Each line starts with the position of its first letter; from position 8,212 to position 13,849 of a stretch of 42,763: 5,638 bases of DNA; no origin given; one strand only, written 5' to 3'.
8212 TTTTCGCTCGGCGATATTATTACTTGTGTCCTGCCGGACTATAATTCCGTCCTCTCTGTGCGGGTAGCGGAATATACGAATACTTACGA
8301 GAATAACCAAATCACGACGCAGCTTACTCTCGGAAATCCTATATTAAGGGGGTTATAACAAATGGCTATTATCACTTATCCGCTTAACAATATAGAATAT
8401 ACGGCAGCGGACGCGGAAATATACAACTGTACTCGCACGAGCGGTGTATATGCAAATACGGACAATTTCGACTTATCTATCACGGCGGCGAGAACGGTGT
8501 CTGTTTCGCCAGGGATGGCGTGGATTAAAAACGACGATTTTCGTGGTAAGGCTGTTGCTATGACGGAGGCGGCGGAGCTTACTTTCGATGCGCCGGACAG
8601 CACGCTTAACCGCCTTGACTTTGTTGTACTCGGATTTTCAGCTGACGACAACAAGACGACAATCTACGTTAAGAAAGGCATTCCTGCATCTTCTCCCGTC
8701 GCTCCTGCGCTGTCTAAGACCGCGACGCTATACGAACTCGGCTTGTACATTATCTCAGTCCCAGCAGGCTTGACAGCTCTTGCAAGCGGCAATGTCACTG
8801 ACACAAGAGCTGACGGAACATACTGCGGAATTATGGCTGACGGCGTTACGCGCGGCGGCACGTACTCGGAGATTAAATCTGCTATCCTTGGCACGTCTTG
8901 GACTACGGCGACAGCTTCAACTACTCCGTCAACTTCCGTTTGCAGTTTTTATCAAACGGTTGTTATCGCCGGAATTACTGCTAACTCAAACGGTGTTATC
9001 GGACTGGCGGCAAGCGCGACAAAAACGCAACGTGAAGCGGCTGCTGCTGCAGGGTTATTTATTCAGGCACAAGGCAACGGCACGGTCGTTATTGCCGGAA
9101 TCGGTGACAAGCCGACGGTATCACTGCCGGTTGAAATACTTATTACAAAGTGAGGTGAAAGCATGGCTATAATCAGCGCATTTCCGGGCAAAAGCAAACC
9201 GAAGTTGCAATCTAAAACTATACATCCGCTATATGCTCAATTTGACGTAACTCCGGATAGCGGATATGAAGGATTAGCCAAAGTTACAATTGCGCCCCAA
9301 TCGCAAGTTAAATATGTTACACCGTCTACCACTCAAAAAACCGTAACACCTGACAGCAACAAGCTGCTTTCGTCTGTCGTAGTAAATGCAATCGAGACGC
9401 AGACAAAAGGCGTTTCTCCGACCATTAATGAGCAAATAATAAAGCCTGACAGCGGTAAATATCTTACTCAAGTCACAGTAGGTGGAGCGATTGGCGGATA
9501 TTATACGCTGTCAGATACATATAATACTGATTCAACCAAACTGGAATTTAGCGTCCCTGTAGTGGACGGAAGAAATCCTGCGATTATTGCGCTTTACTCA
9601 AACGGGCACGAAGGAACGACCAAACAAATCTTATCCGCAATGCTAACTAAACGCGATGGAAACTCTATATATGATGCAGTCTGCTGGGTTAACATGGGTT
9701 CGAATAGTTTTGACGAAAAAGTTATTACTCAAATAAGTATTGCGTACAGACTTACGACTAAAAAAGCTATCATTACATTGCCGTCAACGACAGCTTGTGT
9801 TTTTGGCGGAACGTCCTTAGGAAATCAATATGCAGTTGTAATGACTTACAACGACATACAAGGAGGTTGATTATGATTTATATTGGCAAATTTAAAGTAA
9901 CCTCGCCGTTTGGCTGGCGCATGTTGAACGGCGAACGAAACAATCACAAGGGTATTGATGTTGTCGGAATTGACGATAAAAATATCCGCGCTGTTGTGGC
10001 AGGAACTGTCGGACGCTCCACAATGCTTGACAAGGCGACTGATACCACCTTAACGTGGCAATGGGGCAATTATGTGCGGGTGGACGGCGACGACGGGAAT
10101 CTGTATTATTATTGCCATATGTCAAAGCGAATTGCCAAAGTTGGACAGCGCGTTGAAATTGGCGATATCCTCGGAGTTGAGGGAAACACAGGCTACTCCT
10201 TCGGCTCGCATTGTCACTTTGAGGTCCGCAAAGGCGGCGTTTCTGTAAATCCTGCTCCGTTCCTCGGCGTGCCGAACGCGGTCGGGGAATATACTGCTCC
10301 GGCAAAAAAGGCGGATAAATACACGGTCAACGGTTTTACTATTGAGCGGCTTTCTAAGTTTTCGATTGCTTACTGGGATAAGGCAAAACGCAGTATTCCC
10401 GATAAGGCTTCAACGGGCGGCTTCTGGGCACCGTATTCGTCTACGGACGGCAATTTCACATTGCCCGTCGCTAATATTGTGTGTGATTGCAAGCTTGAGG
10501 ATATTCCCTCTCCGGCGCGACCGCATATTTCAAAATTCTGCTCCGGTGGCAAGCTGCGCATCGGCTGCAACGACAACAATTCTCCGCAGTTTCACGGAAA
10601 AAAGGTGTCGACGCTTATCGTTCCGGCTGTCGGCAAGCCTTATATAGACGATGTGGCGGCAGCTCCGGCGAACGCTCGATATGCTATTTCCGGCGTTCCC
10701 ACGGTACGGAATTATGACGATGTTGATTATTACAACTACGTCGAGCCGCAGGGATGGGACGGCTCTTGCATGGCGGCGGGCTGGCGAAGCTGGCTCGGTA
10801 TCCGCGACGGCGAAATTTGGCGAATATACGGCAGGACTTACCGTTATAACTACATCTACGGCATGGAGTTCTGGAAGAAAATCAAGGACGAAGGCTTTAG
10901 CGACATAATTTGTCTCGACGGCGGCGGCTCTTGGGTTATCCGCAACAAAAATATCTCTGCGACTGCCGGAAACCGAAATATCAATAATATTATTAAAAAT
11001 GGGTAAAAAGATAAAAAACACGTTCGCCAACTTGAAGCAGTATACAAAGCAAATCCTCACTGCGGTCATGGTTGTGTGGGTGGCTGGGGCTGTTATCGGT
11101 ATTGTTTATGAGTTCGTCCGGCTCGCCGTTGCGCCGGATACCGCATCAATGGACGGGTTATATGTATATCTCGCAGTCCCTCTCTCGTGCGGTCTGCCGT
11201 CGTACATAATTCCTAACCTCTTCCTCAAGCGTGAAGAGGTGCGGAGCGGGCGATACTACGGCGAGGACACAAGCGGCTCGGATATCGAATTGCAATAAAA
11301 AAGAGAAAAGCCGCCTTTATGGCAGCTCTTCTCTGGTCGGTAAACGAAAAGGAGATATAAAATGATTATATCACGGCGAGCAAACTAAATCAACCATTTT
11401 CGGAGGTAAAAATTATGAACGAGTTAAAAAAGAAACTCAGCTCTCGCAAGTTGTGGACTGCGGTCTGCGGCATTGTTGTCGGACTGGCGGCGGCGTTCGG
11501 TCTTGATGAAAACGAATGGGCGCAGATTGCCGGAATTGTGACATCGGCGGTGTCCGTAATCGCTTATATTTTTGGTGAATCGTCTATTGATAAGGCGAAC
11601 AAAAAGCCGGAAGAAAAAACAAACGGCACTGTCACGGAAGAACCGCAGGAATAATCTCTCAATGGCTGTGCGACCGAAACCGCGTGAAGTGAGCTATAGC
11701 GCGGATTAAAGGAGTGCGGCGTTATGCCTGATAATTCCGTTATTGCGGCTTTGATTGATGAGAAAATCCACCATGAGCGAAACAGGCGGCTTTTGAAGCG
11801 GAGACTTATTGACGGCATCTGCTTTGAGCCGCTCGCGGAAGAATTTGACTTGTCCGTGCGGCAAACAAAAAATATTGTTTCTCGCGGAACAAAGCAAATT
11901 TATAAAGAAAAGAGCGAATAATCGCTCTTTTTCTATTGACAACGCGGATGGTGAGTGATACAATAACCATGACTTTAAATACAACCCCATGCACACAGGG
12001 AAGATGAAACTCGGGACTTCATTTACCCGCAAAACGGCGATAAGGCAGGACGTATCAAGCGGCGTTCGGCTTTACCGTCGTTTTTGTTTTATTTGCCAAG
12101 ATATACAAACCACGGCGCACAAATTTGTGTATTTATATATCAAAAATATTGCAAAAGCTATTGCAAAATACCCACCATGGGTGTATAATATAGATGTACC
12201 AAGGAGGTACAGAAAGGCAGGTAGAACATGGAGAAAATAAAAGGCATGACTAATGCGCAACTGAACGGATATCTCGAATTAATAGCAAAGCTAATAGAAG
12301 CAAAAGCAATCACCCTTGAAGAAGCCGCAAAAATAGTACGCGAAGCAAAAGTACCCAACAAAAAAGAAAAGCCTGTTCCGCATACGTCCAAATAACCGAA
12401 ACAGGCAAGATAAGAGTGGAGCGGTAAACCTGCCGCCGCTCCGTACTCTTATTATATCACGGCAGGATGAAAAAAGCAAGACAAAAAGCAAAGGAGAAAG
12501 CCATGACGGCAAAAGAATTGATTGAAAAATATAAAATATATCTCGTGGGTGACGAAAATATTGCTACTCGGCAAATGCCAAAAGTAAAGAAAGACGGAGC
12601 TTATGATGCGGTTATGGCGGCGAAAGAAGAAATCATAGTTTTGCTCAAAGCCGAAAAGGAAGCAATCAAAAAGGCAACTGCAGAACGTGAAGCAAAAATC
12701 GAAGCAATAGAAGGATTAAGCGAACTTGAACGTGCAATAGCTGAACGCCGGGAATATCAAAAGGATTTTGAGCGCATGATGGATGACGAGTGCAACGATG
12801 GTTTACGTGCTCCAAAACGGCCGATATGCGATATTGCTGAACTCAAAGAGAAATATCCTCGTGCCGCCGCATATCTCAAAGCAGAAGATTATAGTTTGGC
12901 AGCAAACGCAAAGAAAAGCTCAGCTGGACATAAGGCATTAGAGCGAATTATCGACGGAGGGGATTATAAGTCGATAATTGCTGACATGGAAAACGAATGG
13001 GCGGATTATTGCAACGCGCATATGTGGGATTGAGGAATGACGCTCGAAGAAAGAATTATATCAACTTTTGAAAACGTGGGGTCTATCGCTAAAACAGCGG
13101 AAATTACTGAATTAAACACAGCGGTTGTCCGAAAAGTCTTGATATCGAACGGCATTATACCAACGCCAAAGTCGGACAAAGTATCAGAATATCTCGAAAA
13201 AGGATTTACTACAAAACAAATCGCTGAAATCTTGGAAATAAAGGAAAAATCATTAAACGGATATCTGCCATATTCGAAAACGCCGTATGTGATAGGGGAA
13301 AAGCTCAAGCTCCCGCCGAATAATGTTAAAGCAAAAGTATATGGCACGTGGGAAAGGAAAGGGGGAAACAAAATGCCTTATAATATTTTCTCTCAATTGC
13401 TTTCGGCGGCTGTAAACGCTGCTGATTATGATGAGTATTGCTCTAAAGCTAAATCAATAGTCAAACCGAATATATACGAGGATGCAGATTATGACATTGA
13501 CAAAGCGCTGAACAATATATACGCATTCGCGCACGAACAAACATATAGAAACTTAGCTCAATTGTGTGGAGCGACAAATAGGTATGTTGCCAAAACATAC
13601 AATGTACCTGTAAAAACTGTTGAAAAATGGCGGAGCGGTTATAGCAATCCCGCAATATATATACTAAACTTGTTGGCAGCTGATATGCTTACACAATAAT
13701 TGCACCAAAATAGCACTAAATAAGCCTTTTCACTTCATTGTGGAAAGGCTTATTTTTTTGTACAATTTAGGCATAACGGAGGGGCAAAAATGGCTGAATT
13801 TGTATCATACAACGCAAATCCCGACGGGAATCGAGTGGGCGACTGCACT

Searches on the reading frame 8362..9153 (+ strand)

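Call 80: search_protein_families(library=phrogs, max_evalue=0.01, proteins=[window:8362-9153:+])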
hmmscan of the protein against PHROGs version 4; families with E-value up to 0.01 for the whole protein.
window:8362-9153:+ (263 aa): 9 families
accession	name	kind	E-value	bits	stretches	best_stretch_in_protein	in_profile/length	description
phrog_9534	-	head and packaging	8.6e-44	151.4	1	2-176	3-173/303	head protein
phrog_27282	-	unknown function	1.2e-22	81.5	1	13-160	18-164/445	-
phrog_1220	-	head and packaging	4.2e-22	80.1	1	27-158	37-161/574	head protein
phrog_5339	-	head and packaging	2e-19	70.4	1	19-182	28-197/633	virion structural protein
phrog_35103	-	unknown function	2.1e-14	53.5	1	13-167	16-168/916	-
phrog_3398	-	head and packaging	3.1e-13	50.8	1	24-161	38-179/359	virion structural protein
phrog_13571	-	head and packaging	2.7e-10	41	1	24-185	24-182/356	virion structural protein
phrog_17342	-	unknown function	1.8e-09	38.4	1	1-157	1-166/326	-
phrog_18805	-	unknown function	7.3e-09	36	1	28-157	33-160/457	-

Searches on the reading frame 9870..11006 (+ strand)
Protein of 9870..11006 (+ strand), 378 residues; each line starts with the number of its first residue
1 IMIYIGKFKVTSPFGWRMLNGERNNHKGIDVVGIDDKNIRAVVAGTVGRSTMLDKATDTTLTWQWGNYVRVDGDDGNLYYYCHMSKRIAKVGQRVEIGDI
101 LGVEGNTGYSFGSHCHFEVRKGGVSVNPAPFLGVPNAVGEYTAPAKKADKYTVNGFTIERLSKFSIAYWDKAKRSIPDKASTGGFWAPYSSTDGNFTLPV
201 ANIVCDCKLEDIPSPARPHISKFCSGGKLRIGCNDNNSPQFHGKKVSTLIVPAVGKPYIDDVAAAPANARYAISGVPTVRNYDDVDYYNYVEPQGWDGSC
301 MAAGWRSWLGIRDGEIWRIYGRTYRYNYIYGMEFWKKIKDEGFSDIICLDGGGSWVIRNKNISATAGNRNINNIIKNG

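Call 42: search_protein_families(library=pfam, max_evalue=0.1, proteins=[window:9870-11006:+])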
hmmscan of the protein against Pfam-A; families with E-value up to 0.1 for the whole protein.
window:9870-11006:+ (378 aa): 1 family
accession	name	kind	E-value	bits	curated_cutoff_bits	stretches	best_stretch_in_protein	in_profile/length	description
PF01551.29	Peptidase_M23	-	3.8e-19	69.1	28.7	1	25-128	2-96/96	Peptidase family M23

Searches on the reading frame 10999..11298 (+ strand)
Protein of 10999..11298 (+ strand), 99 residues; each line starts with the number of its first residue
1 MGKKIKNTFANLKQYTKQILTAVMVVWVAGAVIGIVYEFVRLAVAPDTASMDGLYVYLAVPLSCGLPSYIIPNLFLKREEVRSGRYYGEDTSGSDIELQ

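Call 42: search_protein_families(library=pfam, max_evalue=0.1, proteins=[window:10999-11298:+])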
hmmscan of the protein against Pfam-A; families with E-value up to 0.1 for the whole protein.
window:10999-11298:+ (99 aa): 1 family
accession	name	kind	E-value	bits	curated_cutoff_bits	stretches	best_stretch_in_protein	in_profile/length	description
PF12822.12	ECF_trnsprt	-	0.032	14.7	30.7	1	19-75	35-92/169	ECF transporter, substrate-specific component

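Call 100: search_protein_families(library=phrogs, max_evalue=0.001, proteins=[window:10999-11298:+])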
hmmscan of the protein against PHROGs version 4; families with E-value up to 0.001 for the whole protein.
window:10999-11298:+ (99 aa): 0 families

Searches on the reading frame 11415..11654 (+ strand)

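Call 42: search_protein_families(library=pfam, max_evalue=0.1, proteins=[window:11415-11654:+])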
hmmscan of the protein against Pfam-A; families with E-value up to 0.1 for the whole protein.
window:11415-11654:+ (79 aa): 4 families
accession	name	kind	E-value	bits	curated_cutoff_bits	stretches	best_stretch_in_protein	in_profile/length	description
PF23636.1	DUF7144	-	0.00028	21.5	27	1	14-52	48-86/115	Domain of unknown function (DUF7144)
PF16080.10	Phage_holin_2_3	-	0.052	14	28.8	1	25-49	15-40/56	Bacteriophage holin family HP1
PF09719.15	C_GCAxxG_C_C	-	0.062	13.8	27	0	14-31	36-53/118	Putative redox-active protein (C_GCAxxG_C_C)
PF11021.13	DUF2613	-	0.065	13.8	22.1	0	16-30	10-24/55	Protein of unknown function (DUF2613)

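Call 100: search_protein_families(library=phrogs, max_evalue=0.001, proteins=[window:11415-11654:+])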
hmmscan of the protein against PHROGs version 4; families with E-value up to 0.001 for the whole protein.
window:11415-11654:+ (79 aa): 1 family
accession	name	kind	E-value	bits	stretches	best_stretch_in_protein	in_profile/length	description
phrog_297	-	lysis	0.00099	20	0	3-52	10-64/176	holin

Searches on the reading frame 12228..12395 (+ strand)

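Call 42: search_protein_families(library=pfam, max_evalue=0.1, proteins=[window:12228-12395:+])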
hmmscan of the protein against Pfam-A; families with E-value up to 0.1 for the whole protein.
window:12228-12395:+ (55 aa): 0 families

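Call 80: search_protein_families(library=phrogs, max_evalue=0.01, proteins=[window:12228-12395:+])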
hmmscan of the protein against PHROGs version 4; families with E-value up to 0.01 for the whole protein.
window:12228-12395:+ (55 aa): 1 family
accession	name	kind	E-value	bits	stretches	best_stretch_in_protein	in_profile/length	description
phrog_134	-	unknown function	0.0032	18.2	1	17-52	30-65/73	-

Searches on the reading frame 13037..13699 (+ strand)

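Call 42: search_protein_families(library=pfam, max_evalue=0.1, proteins=[window:13037-13699:+])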
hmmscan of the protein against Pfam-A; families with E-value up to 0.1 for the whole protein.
window:13037-13699:+ (220 aa): 8 families
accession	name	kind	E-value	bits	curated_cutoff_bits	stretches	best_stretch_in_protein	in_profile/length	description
PF00196.25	GerE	-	4e-06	26.8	23.5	1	48-76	9-37/57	Bacterial regulatory proteins, luxR family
PF13384.12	HTH_23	-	0.00012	22.2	24.6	0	173-202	14-41/50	Homeodomain-like domain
PF08281.18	Sigma70_r4_2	-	0.00013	22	25.7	0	55-73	25-43/54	Sigma-70, region 4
PF12728.13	HTH_17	-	0.0095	16.6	27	0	57-73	2-18/51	Helix-turn-helix domain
PF13518.12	HTH_28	-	0.013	16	25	0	178-202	12-36/52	Helix-turn-helix domain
PF01527.26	HTH_Tnp_1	-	0.029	15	24.1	0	47-73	14-40/75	Transposase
PF01381.28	HTH_3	-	0.086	13.3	23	0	178-214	9-45/55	Helix-turn-helix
PF09607.16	BrkDBD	-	0.087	13.2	23.4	0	177-201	24-48/58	Brinker DNA-binding domain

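Call 80: search_protein_families(library=phrogs, max_evalue=0.01, proteins=[window:13037-13699:+])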
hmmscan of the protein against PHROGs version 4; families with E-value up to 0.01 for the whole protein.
window:13037-13699:+ (220 aa): 5 families
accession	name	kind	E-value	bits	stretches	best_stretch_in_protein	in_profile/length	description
phrog_25567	-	unknown function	1e-08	36.1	1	113-216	2-101/115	-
phrog_664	-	DNA, RNA and nucleotide metabolism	0.00047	21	0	178-205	100-127/210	DNA binding protein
phrog_3855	-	DNA, RNA and nucleotide metabolism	0.00066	21.1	0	42-76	65-99/115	HTH DNA binding protein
phrog_4151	-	DNA, RNA and nucleotide metabolism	0.0033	18.3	0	179-200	21-42/154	DNA binding protein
phrog_125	-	DNA, RNA and nucleotide metabolism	0.0081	16.7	0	46-87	169-210/254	DNA invertase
